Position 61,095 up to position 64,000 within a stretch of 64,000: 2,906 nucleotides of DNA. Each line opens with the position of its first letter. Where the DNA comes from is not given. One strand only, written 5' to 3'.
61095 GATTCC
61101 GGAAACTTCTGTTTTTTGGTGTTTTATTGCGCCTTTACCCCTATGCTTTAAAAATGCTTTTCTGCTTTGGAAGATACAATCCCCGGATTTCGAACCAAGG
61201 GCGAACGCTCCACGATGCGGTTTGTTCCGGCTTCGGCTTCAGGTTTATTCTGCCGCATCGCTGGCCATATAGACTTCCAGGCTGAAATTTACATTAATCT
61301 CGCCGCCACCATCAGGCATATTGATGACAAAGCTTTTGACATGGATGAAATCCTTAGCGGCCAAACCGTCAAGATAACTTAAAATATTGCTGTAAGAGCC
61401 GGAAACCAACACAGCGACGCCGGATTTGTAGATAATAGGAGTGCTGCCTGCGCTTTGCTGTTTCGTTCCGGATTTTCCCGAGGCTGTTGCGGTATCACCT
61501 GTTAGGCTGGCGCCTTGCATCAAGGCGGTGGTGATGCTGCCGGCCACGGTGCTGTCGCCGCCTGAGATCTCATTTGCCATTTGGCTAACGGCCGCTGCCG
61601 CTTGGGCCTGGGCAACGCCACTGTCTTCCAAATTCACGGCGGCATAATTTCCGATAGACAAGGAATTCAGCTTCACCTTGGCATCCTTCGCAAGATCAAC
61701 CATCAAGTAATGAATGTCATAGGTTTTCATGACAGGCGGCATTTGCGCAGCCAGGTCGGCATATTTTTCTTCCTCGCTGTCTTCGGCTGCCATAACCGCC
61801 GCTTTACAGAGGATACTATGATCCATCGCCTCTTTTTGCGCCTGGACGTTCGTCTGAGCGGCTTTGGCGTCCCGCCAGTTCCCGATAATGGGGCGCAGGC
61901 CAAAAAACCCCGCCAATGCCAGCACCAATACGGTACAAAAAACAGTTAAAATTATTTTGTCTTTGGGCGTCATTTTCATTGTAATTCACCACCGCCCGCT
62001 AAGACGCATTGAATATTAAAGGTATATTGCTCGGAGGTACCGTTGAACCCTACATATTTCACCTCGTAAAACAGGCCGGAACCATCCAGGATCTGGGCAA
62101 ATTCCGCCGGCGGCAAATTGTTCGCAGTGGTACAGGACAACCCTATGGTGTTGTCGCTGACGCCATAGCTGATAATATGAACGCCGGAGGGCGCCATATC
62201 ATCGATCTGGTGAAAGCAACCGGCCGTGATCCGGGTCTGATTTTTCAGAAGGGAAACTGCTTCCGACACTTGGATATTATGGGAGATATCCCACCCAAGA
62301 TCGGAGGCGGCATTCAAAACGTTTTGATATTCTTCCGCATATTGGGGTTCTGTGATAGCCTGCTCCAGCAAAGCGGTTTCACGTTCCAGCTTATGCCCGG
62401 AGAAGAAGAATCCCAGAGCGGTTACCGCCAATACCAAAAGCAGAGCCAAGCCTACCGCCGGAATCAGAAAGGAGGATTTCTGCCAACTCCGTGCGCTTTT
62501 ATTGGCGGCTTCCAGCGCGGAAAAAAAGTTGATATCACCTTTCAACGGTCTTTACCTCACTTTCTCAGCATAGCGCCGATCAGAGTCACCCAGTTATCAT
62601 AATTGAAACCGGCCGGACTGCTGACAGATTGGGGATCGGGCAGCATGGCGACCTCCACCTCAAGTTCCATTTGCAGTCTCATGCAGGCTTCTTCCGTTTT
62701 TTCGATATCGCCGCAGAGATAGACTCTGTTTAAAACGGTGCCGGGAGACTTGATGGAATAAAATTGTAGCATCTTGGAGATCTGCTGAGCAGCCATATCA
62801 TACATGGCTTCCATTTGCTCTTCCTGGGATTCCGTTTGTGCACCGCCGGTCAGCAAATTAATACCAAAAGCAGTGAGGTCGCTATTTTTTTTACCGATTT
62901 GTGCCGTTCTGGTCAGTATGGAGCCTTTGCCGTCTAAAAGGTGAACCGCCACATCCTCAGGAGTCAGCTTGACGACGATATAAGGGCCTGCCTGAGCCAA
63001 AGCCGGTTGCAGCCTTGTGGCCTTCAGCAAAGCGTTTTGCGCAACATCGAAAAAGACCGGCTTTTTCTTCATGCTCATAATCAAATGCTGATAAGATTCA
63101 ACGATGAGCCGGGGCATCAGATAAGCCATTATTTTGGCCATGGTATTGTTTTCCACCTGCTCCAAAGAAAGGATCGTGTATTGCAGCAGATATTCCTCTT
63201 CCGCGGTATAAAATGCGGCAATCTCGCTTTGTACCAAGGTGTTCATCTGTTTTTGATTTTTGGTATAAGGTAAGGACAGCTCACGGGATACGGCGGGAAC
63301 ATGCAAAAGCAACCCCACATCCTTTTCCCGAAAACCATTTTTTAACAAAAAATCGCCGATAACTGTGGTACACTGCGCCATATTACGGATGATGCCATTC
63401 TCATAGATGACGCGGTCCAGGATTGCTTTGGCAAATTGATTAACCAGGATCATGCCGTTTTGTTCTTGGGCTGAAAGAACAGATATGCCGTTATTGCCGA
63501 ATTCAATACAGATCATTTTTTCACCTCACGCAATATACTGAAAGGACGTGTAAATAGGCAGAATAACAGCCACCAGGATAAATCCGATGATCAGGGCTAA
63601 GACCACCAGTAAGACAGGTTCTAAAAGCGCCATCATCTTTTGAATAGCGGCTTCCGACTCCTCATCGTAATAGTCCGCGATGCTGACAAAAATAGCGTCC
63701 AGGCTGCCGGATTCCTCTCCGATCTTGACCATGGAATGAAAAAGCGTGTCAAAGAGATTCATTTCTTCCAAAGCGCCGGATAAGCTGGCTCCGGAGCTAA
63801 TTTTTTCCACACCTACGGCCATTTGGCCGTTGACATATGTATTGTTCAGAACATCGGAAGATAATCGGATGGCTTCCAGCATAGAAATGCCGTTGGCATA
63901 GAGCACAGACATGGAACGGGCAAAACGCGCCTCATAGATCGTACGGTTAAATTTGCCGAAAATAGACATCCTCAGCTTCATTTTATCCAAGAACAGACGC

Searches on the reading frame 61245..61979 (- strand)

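Call 25: search_protein_families(library=ncbifam, max_evalue=0.00001, proteins=[window:61245-61979:-])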
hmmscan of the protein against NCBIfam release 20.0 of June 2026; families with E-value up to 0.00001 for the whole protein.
window:61245-61979:- (244 aa): 0 families

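Call 31: search_protein_families(library=pfam, max_evalue=0.01, proteins=[window:61245-61979:-])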
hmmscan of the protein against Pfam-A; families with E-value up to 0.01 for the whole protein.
window:61245-61979:- (244 aa): 1 family
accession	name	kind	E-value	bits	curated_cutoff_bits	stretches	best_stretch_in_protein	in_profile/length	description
PF04612.17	T2SSM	-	0.0011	19.7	27.8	0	3-52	11-60/160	Type II secretion system (T2SS), protein M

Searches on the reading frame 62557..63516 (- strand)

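Call 25: search_protein_families(library=ncbifam, max_evalue=0.00001, proteins=[window:62557-63516:-])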
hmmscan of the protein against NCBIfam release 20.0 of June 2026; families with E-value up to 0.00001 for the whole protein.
window:62557-63516:- (319 aa): 1 family
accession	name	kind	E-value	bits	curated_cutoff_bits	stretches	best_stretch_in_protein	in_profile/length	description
TIGR01175.1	pilM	subfamily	4.5e-09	35.8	133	1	2-271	6-292/348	type IV pilus assembly protein PilM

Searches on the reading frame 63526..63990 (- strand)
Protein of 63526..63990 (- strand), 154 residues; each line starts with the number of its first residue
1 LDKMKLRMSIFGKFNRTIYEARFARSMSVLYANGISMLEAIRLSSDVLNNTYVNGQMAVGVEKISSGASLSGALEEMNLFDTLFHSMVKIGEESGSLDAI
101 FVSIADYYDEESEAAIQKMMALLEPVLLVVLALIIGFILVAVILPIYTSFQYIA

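Call 25: search_protein_families(library=ncbifam, max_evalue=0.00001, proteins=[window:63526-63990:-])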
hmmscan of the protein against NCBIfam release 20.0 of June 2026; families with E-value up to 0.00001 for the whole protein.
window:63526-63990:- (154 aa): 6 families
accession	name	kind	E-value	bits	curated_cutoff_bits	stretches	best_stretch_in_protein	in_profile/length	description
TIGR02120.1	GspF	equivalog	1.3e-39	136.6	424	1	2-147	250-395/401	type II secretion system inner membrane protein GspF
NF052607.1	T4PiliAsmPilCThrm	equivalog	4.3e-32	111.7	700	1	1-148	252-399/406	type IV pilus assembly protein PilC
NF047826.1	T3SSXpsF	equivalog_domain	9.2e-31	107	650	1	1-148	252-399/405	type II secretion system protein XpsF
NF052606.1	T4PiliAsmPilCMyx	equivalog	5.5e-30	104.5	700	1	2-149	267-414/419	type IV pilus assembly protein PilC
NF007861.0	PRK10573.1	equivalog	2.6e-26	92.6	401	1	3-148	248-393/401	protein transport protein HofC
NF041012.2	T4P_ComGB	equivalog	2.2e-20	73.3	240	1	6-149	187-330/332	competence type IV pilus assembly protein ComGB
